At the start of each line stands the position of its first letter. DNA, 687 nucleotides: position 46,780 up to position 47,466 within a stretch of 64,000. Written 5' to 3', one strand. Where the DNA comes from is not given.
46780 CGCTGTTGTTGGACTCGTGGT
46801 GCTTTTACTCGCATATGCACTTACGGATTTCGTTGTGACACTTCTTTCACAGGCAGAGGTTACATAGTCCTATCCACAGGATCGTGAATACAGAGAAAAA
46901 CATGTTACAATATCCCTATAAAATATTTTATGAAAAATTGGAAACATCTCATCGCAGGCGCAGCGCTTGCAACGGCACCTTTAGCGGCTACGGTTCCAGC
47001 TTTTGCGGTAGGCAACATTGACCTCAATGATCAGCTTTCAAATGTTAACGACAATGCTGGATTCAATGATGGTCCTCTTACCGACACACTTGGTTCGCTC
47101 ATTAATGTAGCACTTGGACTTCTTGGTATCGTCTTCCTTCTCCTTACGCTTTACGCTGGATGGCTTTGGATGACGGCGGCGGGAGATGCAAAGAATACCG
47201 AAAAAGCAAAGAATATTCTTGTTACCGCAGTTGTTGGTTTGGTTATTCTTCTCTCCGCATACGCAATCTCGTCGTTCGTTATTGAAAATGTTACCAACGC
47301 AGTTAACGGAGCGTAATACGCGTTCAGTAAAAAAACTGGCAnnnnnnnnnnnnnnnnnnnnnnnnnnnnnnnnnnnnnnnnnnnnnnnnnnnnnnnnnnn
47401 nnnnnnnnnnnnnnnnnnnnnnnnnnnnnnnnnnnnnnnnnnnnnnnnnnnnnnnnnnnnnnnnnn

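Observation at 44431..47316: Tandem array of six paralogous pilin-like genes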

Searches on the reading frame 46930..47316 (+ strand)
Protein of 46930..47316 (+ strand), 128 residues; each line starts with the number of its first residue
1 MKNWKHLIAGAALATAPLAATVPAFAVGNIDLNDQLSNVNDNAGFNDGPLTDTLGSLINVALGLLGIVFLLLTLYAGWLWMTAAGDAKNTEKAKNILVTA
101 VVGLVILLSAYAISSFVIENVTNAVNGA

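Call 3: search_protein_families(library=pfam, max_evalue=1, proteins=[window:46930-47316:+])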
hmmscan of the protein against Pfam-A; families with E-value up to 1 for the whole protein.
window:46930-47316:+ (128 aa): 9 families
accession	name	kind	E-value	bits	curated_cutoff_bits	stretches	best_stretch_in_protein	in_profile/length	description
PF18895.5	T4SS_pilin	-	4.7e-09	36.6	26.6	1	49-117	4-71/71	Type IV secretion system pilin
PF02322.20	Cyt_bd_oxida_II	-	0.0035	17.2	35.6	1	4-114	109-208/302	Cytochrome bd terminal oxidase subunit II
PF04515.18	Choline_transpo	-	0.012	15.3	26.9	1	55-125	249-314/326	Plasma-membrane choline transporter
PF20664.2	DUF6814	-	0.025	15.2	25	1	64-108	7-51/71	Family of unknown function (DUF6814)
PF06024.17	Orf78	-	0.034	14.9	29.4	1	87-119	55-87/101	Orf78 (ac78)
PF04290.18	DctQ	-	0.034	14.5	28.3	1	53-124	60-129/132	Tripartite ATP-independent periplasmic transporters, DctQ component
PF18303.6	Saf_2TM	-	0.066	13.5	29.5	1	60-99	67-106/152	SAVED-fused 2TM effector domain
PF05545.16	FixQ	-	0.13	12.6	29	1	64-96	12-44/49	Cbb3-type cytochrome oxidase component FixQ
PF08592.16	Anthrone_oxy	-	0.95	10.1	27.3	0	4-43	36-72/106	Anthrone oxygenase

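Call 4: search_protein_families(library=ncbifam, max_evalue=1, proteins=[window:46930-47316:+])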
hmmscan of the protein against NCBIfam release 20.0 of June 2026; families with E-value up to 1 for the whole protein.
window:46930-47316:+ (128 aa): 1 family
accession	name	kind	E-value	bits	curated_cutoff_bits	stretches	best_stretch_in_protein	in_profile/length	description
NF045849.1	ICE_MMCAP2_0565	equivalog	1.7e-11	43.7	40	1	51-120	10-79/80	Mbov_0395 family pilin-like conjugal transfer protein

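Call 17: find_encoding_contigs(protein=window:46930-47316:+, flank=10000, max_places=6)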
Protein window:46930-47316:+ (128 aa): 2 contigs read that carry it; 2 places shown.
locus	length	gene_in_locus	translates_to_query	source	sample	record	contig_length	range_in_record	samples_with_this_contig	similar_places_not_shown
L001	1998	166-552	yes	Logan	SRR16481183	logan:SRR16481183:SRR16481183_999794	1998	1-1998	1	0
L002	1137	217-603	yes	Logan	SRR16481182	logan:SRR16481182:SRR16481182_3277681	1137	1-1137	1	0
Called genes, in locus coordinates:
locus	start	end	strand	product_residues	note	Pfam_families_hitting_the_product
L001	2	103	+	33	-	?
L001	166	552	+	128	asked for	PF18895:T4SS_pilin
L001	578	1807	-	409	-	PF04932:Wzy_C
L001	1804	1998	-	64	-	?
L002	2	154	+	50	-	?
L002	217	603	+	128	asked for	PF18895:T4SS_pilin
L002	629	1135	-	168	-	?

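Call 18: find_homologous_proteins(query=window:46930-47316:+, max_evalue=0.001)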
Query window:46930-47316:+ (128 aa): 93 proteins with E <= 0.001 among 364 candidates.
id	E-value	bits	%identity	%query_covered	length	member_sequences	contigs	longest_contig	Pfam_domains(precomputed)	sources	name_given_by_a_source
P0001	1.6e-72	259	100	100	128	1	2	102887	PF18895.6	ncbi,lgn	-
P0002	2.1e-47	178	70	98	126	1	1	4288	PF18895.6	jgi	jgi:hypothetical protein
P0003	4.0e-46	174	69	98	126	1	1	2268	PF18895.6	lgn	-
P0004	1.4e-45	172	68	98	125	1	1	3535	PF18895.6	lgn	-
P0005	1.5e-45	172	67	98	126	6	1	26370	PF18895.6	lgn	-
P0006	2.2e-45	171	67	98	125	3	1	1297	PF18895.6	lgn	-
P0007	3.8e-45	171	67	98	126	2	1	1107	PF18895.6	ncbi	-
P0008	4.0e-45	171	69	98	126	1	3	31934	PF18895.6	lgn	-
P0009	8.3e-45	170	65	98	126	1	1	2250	PF18895.6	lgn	-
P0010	1.1e-44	169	68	98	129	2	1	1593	PF18895.6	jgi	-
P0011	2.3e-44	168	66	98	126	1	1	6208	PF18895.6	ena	-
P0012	2.8e-44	168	66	98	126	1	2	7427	PF18895.6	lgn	-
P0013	8.0e-44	166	67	98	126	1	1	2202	PF18895.6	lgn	-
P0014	8.2e-44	166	69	98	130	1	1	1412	PF18895.6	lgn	-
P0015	2.0e-43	165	63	98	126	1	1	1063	PF18895.6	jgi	jgi:Type IV secretion system pilin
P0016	2.1e-43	165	68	98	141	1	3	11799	PF18895.6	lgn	-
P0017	3.5e-43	164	67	98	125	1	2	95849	PF18895.6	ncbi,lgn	-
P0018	3.6e-43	164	67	99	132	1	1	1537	PF18895.6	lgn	-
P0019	5.2e-43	164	68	98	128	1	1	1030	PF18895.6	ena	-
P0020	6.5e-43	163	67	98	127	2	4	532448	PF18895.6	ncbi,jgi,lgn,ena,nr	ncbi:hypothetical protein EBT31_04635 [bacterium]|jgi:hypothetical protein|nr:hypothetical protein [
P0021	7.8e-43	163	64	98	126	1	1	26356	PF18895.6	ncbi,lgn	-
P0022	2.6e-42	161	63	98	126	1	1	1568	PF18895.6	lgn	-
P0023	5.2e-42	160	66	98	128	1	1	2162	PF18895.6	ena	-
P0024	5.5e-41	157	63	100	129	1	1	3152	PF18895.6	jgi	jgi:Type IV secretion system pilin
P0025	6.7e-40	154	62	98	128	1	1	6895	PF18895.6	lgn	-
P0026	9.0e-39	150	63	98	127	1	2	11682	PF18895.6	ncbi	-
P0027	1.2e-37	146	61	94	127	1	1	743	PF18895.6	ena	-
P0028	8.7e-36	140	60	98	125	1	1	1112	PF18895.6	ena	-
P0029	9.1e-36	140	57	98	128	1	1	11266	PF18895.6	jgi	jgi:hypothetical protein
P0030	2.1e-35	139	60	94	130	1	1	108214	PF18895.6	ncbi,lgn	-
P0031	2.1e-35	139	62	98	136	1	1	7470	PF18895.6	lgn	-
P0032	6.3e-34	134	58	94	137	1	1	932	PF18895.6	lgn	-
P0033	1.0e-33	134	57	95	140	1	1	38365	PF18895.6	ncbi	-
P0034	1.1e-33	134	63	87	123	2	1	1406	PF18895.6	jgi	jgi:hypothetical protein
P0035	2.8e-33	132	58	94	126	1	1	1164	PF18895.6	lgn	-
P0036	7.3e-33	131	57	95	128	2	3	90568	PF18895.6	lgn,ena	-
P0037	3.4e-32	129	57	97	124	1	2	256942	PF18895.6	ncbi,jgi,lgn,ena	ncbi:MAG: pilin [Patescibacteria group bacterium]|jgi:hypothetical protein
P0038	3.5e-32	129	67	82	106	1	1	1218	PF18895.6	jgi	jgi:hypothetical protein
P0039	2.5e-31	126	57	97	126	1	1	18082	PF18895.6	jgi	jgi:hypothetical protein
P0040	2.5e-31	126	56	97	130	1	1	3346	PF18895.6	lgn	-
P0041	5.0e-31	125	54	98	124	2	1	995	PF18895.6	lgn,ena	-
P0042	9.4e-31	124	55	98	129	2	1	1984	PF18895.6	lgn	-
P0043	1.1e-30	124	54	99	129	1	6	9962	PF18895.6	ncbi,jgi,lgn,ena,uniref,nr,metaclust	ncbi:MAG: hypothetical protein UY72_C0061G0004 [Candidatus Uhrbacteria bacterium GW2011_GWD2_52_7]|u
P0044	3.8e-30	122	53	99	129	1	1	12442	PF18895.6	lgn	-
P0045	6.9e-30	121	56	97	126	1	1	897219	PF18895.6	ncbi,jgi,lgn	ncbi:MAG: hypothetical protein WC813_04410 [Patescibacteria group bacterium]|jgi:hypothetical protei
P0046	1.5e-29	120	57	97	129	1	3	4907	PF18895.6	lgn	-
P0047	1.8e-29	120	59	97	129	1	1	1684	PF18895.6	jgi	jgi:hypothetical protein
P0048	2.9e-29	119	54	95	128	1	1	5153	PF18895.6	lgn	-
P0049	4.2e-29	119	55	92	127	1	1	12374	PF18895.6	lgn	-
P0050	7.5e-29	118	53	96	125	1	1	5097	PF18895.6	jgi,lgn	jgi:heme/copper-type cytochrome/quinol oxidase subunit 2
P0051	2.0e-28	117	62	74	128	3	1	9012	PF18895.6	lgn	-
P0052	2.1e-28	117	54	97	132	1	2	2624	PF18895.6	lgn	-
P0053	1.7e-27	114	54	84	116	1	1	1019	PF18895.6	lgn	-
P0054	3.7e-27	113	55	84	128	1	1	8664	PF18895.6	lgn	-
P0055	3.8e-27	113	55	97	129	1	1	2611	PF18895.6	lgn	-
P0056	3.9e-27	112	61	73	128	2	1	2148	PF18895.6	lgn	-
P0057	5.2e-27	112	51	95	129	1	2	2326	PF18895.6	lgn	-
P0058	5.2e-27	112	53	94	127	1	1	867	PF18895.6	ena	-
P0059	5.4e-27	112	50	97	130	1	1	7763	PF18895.6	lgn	-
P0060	2.0e-26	110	52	98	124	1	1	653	PF18895.6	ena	-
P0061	3.0e-26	110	52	97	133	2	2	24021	PF18895.6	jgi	jgi:mannose/fructose/N-acetylgalactosamine-specific phosphotransferase system component IIC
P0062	5.9e-26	109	54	94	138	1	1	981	PF18895.6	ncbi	-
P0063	6.4e-26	109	56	73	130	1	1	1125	PF18895.6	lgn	-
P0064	6.9e-26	108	51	97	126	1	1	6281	PF18895.6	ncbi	-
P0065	1.1e-25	108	52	94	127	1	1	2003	PF18895.6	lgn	-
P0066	1.1e-25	108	52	94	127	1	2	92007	PF18895.6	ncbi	-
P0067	3.8e-25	106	52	94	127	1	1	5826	PF18895.6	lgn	-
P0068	8.1e-25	105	52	94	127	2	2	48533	PF18895.6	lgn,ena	-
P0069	8.9e-25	105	50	97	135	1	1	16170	PF18895.6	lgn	-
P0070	1.2e-24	104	51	95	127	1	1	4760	PF18895.6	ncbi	-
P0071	1.9e-24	104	48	99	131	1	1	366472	PF18895.6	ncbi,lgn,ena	-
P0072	2.0e-24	104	52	94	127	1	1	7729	PF18895.6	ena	-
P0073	2.3e-24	104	48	99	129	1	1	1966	PF18895.6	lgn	-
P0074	2.5e-24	103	52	97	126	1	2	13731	PF18895.6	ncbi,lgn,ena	-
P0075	1.1e-23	101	48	97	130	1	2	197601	PF18895.6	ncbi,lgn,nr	ncbi:hypothetical protein KBC55_03575 [Patescibacteria group bacterium]|nr:hypothetical protein [Pat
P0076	6.2e-23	99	46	98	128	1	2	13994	PF18895.6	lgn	-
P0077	2.8e-22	97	49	92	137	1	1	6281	PF18895.6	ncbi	-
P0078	1.4e-20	91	51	73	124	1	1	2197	PF18895.6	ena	-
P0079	5.5e-19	86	61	55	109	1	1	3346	PF18895.6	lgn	-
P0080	6.3e-17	80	51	61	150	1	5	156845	PF18895.6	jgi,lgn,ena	jgi:hypothetical protein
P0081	7.5e-17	79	50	59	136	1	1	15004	PF18895.6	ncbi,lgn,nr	ncbi:MAG: hypothetical protein Q8P11_04130 [bacterium]|nr:hypothetical protein [bacterium]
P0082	1.7e-16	78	41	97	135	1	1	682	PF18895.6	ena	-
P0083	3.5e-16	77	51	68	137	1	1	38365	PF18895.6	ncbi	-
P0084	3.4e-15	74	45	77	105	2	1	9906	PF18895.6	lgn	-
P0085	3.7e-15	74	49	68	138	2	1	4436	PF18895.6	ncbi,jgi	-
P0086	4.8e-15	73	49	60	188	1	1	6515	PF18895.6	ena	-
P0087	1.4e-14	72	47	65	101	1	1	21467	PF18895.6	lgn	-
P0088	2.5e-14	71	48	69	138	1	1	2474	PF18895.6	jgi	jgi:cytochrome bd-type quinol oxidase subunit 2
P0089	3.4e-14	71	51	61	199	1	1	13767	PF18895.6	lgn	-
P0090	1.5e-12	65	43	63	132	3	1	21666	PF18895.6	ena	-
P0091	2.2e-12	65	43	63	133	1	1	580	PF18895.6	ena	-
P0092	4.0e-12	64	38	85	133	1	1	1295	PF18895.6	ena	-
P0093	7.3e-12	63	50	61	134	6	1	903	PF18895.6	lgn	-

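Call 19: find_encoding_contigs(protein=P0020, flank=10000, max_places=2)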
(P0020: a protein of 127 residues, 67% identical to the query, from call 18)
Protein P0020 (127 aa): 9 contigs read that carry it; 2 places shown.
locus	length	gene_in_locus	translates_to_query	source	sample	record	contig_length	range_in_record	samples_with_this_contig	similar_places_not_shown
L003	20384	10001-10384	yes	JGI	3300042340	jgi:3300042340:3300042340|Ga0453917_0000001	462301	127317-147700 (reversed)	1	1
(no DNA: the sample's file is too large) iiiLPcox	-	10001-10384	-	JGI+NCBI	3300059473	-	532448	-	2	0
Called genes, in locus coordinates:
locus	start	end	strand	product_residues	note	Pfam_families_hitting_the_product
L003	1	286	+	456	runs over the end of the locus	PF13365:Trypsin_2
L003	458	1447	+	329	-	PF01699:Na_Ca_ex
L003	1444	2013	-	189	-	PF03193:RsgA_GTPase (weak), PF00350:Dynamin_N (faint), PF01926:MMR_HSR1, PF02421:FeoB_N, PF00009:GTP_EFTU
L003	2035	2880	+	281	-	PF00248:Aldo_ket_red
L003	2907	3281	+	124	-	PF01641:SelR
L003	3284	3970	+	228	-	-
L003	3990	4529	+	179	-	PF00565:SNase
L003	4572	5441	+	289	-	PF00483:NTP_transferase, PF12804:NTP_transf_3 (weak)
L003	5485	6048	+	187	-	PF13649:Methyltransf_25 (weak), PF08241:Methyltransf_11 (faint)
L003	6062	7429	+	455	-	PF01547:SBP_bac_1, PF13416:SBP_bac_8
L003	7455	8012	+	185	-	PF18895:T4SS_pilin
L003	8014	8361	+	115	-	PF18895:T4SS_pilin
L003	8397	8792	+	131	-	PF18895:T4SS_pilin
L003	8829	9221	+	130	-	PF18895:T4SS_pilin (weak)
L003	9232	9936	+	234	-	PF18895:T4SS_pilin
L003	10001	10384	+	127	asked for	PF18895:T4SS_pilin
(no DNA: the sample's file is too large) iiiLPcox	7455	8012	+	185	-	PF18895:T4SS_pilin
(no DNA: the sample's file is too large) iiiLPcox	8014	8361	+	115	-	PF18895:T4SS_pilin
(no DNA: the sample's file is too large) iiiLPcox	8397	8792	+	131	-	PF18895:T4SS_pilin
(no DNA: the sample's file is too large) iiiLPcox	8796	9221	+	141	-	PF18895:T4SS_pilin (weak)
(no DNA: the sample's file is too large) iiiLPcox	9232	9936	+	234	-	PF18895:T4SS_pilin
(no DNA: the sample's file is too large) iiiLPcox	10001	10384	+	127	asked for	PF18895:T4SS_pilin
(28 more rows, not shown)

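Call 20: find_encoding_contigs(protein=P0045, flank=10000, max_places=2)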
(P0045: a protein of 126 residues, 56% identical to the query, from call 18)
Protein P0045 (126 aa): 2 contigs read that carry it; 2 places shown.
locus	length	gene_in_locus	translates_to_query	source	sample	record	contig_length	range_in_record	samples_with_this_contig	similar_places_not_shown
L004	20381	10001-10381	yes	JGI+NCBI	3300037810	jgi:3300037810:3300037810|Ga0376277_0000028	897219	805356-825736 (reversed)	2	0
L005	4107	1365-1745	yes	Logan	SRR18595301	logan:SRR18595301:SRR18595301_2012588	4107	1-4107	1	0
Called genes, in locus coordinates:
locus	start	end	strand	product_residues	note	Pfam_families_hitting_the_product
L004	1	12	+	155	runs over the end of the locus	PF01230:HIT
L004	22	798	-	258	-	PF01978:TrmB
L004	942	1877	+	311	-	PF00156:Pribosyltran, PF14572:Pribosyl_synth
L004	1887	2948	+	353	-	PF01931:NTPase_I-T, PF00156:Pribosyltran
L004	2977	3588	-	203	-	PF08241:Methyltransf_11 (weak), PF13649:Methyltransf_25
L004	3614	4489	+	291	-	PF13489:Methyltransf_23, PF08241:Methyltransf_11, PF08242:Methyltransf_12 (weak)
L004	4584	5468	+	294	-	PF00483:NTP_transferase, PF12804:NTP_transf_3 (faint)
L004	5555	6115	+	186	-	-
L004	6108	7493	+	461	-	PF01547:SBP_bac_1, PF13416:SBP_bac_8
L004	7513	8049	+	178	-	PF18895:T4SS_pilin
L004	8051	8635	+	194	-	PF18895:T4SS_pilin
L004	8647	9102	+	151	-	PF18895:T4SS_pilin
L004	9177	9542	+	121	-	PF18895:T4SS_pilin (weak)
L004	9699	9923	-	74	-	-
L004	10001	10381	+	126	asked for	PF18895:T4SS_pilin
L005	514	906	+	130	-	PF18895:T4SS_pilin (weak)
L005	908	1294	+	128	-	PF18895:T4SS_pilin (weak)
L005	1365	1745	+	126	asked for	PF18895:T4SS_pilin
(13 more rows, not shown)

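Call 27: find_related_loci(query=A3, collection=genome_contigs, flank=10000)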
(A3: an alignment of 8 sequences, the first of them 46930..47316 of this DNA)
Query A3 (128 aa) in genome_contigs; peptide patterns used: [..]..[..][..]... (x = any residue, [..] = any of these).
599 stretches matched a pattern (row limit reached: there are more); 573 encode a relative of the query (tblastn E <= 1e-3); the best 80 are kept; 79 distinct loci.
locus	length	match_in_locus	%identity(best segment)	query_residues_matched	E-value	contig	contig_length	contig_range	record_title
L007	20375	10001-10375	67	1-126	3e-40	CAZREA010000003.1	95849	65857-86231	MAG TPA_asm: uncultured Gammaproteobacteria bacterium isolate SRP342105_co2_22 genome assembly, contig: NODE_183_length_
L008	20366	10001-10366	57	1-124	4e-39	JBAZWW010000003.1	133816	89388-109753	MAG: Patescibacteria group bacterium isolate SO_2017_GW1_41 NODE_944_length_133816_cov_1.749291_OW334_2017, whole genome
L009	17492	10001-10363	56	1-121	2e-38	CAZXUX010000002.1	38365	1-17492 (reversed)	MAG TPA_asm: uncultured Gammaproteobacteria bacterium isolate SRP342105_co1_333 genome assembly, contig: NODE_1331_lengt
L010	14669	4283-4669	58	1-127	1e-38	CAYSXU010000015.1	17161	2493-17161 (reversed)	MAG TPA_asm: uncultured Gammaproteobacteria bacterium isolate SRP062349_co5_332 genome assembly, contig: NODE_1103_lengt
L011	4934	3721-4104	48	1-126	3e-32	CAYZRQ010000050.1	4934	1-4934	MAG TPA_asm: uncultured Gammaproteobacteria bacterium isolate SRP062349_co6_358 genome assembly, contig: NODE_16481_leng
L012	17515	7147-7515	50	1-124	8e-32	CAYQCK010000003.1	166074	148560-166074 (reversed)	MAG TPA_asm: uncultured Gammaproteobacteria bacterium isolate binchicken_co20_219 genome assembly, contig: NODE_208_leng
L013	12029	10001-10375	51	1-124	3e-31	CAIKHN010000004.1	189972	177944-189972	Candidatus Uhrbacteria bacterium isolate LJ-3-15m_bin-0684 genome assembly, contig: bin-0684:04/40, whole genome shotgun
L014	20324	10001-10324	61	16-124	2e-31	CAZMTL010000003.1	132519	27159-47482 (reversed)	MAG TPA_asm: uncultured Gammaproteobacteria bacterium isolate SRP329715_co2_384 genome assembly, contig: NODE_247_length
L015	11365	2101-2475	49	1-124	7e-31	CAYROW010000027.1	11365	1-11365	MAG TPA_asm: uncultured Gammaproteobacteria bacterium isolate SRP192515_co2_1 genome assembly, contig: NODE_4828_length_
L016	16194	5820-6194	49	1-124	2e-30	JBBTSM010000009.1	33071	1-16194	MAG: Patescibacteria group bacterium isolate H41-bin182_1 H41_bin182_1_000000000009, whole genome shotgun sequence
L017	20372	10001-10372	46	5-128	2e-26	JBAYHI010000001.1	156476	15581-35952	MAG: Patescibacteria group bacterium isolate SO_2016_GW1_146 scaffold00219_OW334_2016, whole genome shotgun sequence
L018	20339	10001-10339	48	18-126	3e-26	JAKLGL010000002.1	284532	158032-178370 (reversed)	MAG: Patescibacteria group bacterium isolate RA.bin39 RA.bin39_2, whole genome shotgun sequence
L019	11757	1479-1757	52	33-125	4e-26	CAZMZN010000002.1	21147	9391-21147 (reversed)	MAG TPA_asm: uncultured Gammaproteobacteria bacterium isolate SRP162660_co2_224 genome assembly, contig: NODE_732_length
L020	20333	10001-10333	47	5-118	5e-26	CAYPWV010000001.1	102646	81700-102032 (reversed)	MAG TPA_asm: uncultured Gammaproteobacteria bacterium isolate SRP342105_co1_259 genome assembly, contig: NODE_236_length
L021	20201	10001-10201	69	52-118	3e-25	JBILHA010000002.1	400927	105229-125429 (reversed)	MAG: Candidatus Kapaibacterium sp. isolate ME2016-10-14_3300044974_group7_bin65 Rohwer_bin1516_scaffold_1_c2, whole geno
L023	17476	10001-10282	48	31-124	6e-25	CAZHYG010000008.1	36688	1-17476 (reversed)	MAG TPA_asm: uncultured Gammaproteobacteria bacterium isolate SRP135725_co1_18 genome assembly, contig: NODE_1139_length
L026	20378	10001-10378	43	3-128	1e-24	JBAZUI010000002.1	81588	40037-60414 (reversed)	MAG: Patescibacteria group bacterium isolate SO_2017_GW1_224 NODE_1818_length_81588_cov_1.729613_OW334_2017, whole genom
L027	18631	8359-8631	49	36-126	7e-25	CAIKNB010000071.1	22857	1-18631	Candidatus Uhrbacteria bacterium isolate AM-2014_bin-3131 genome assembly, contig: bin-3131:071/174, whole genome shotgu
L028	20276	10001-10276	49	37-127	1e-24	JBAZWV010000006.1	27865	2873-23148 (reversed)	MAG: Patescibacteria group bacterium isolate SO_2017_GW1_40 NODE_7120_length_27865_cov_1.393251_OW334_2017, whole genome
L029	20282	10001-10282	46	31-124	2e-24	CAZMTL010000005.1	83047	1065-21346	MAG TPA_asm: uncultured Gammaproteobacteria bacterium isolate SRP329715_co2_384 genome assembly, contig: NODE_598_length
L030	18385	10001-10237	57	50-128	2e-24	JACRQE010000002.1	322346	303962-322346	MAG: Candidatus Uhrbacteria bacterium isolate NC_groundwater_2005_Pr3_S-0.65um_55_6 SR2-18-Sp65_coassembly_scaffold_8702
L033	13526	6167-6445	45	32-124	3e-24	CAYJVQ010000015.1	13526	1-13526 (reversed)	MAG TPA_asm: uncultured Gammaproteobacteria bacterium isolate ERP125453_co1_318 genome assembly, contig: NODE_4903_lengt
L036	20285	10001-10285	48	33-124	3e-24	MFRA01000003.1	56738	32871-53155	MAG: Candidatus Magasanikbacteria bacterium RIFOXYD1_FULL_40_23 rifoxyd1_full_scaffold_160, whole genome shotgun sequenc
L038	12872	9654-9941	47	22-117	4e-24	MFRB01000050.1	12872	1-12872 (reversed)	MAG: Candidatus Magasanikbacteria bacterium RIFOXYD12_FULL_33_17 rifoxyd3_full_scaffold_2003, whole genome shotgun seque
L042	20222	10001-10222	57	53-126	8e-24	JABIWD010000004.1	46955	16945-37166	MAG: Candidatus Uhrbacteria bacterium isolate SI072_bin87 k141_3214410, whole genome shotgun sequence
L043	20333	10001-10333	38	21-127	7e-24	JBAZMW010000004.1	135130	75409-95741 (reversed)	MAG: Patescibacteria group bacterium isolate SO_2017_LW4_52 scaffold_135_c1_LW137-91_2017, whole genome shotgun sequence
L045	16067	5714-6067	45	5-121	8e-24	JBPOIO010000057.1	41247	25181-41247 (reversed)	MAG: Candidatus Magasanikiibacteriota bacterium isolate MAG_292 c_000000559149, whole genome shotgun sequence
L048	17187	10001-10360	41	5-127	1e-23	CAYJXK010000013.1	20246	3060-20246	MAG TPA_asm: uncultured Gammaproteobacteria bacterium isolate ERP125453_co1_500 genome assembly, contig: NODE_2587_lengt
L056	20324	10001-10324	43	19-124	4e-23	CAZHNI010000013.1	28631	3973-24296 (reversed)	MAG TPA_asm: uncultured Gammaproteobacteria bacterium isolate SRP257259_co1_325 genome assembly, contig: NODE_1780_lengt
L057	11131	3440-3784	43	13-123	5e-23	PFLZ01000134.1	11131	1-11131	MAG: Candidatus Magasanikbacteria bacterium CG_4_10_14_0_8_um_filter_42_12 CG_4_10_14_0.8_um_filter_scaffold_3628_c, who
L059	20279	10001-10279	50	32-124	5e-23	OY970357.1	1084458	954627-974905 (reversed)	MAG: Candidatus Uhrbacteria bacterium isolate MFD02416.bin.c.4 genome assembly, chromosome: 1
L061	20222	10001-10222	58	48-121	5e-23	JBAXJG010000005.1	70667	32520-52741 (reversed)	MAG: Candidatus Uhrbacteria bacterium isolate ELA369 MAG369_5, whole genome shotgun sequence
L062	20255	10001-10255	52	43-127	6e-23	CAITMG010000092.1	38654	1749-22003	Candidatus Uhrbacteria bacterium isolate MJ110927B_bin-298 genome assembly, contig: bin-298:92/97, whole genome shotgun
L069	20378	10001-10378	39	3-121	1e-22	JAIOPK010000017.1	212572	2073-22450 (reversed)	MAG: Candidatus Uhrbacteria bacterium isolate LakeFargette_0920_ALND_MAG_54_14 LacPavin_0920_ALND_scaffold_428047, whole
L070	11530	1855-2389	54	49-127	1e-22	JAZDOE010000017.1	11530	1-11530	MAG: Candidatus Falkowbacteria bacterium isolate MEGAHIT-group-0.750 k141_679600, whole genome shotgun sequence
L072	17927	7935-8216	41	31-124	2e-22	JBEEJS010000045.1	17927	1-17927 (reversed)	MAG: Candidatus Parcubacteria bacterium isolate cobbmillcreek_2019_sw_WHONDRS-S19S_0090_B_bin.14 scaffold_377316, whole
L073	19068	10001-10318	45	22-124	2e-22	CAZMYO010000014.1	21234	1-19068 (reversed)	MAG TPA_asm: uncultured Gammaproteobacteria bacterium isolate binchicken_co203_87 genome assembly, contig: k141_3156571,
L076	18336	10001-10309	42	18-121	2e-22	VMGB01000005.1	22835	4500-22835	MAG: Parcubacteria group bacterium Gr01-1014_13 G01um101413_scaffold_1002, whole genome shotgun sequence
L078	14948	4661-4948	44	23-124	3e-22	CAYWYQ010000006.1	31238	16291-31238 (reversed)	MAG TPA_asm: uncultured Gammaproteobacteria bacterium isolate SRP200020_co5_417 genome assembly, contig: NODE_2181_lengt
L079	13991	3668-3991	47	18-122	3e-22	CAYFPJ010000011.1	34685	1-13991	MAG TPA_asm: uncultured Gammaproteobacteria bacterium isolate ERP019367_co2_52 genome assembly, contig: NODE_1009_length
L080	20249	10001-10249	53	42-124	3e-22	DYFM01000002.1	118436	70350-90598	MAG TPA_asm: Candidatus Paceibacter sp. isolate BE2011_3_41_10 Afr_mines_BE2011_49_length_118436_cov_4_331641, whole gen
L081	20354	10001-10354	40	1-117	3e-22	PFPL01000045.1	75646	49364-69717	MAG: Candidatus Magasanikbacteria bacterium CG_4_10_14_0_2_um_filter_33_14 CG_4_10_14_0.2_scaffold_49_c, whole genome sh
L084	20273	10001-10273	46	28-121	6e-22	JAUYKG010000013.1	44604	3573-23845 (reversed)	MAG: Candidatus Veblenbacteria bacterium isolate C24_metabat.bin.183 C24_k141_731388, whole genome shotgun sequence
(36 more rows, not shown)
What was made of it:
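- Tried and rejected: It was repeated with 8 sequences (call 27).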

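Call 32: predict_structure(alignment_id=A2)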
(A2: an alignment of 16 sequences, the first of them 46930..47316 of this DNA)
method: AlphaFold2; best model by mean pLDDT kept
length: 128 residues; sequences in the alignment: 16
mean_pLDDT: 75.1   pTM: 0.50
mean pLDDT of the five models: 75.1, 70.8, 67.5, 66.8, 66.6
residues with pLDDT >= 90: 40; 70-90: 35; 50-70: 47; < 50: 6
segments of 3 or more residues with pLDDT < 50: 27-29
pLDDT, mean of each block of 10 residues (from residue 1): 61 61 50 57 56 78 89 93 91 94 92 84 70
secondary structure, 60 per line:
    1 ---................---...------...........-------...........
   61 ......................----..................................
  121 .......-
elements in order: H4-19 H32-42 H50-82 H87-127
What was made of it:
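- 46930..47316 (+): g6: second most conserved paralog. The AF2 model gives a helical hairpin, residues 50-82 and 87-127, with pLDDT about 90 (call 32).
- On VirB2/TrbC-type pilin (architecture): The AF2 model of g6 shows a hairpin, residues 50-82 and 87-127, at pLDDT about 90 (call 32).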
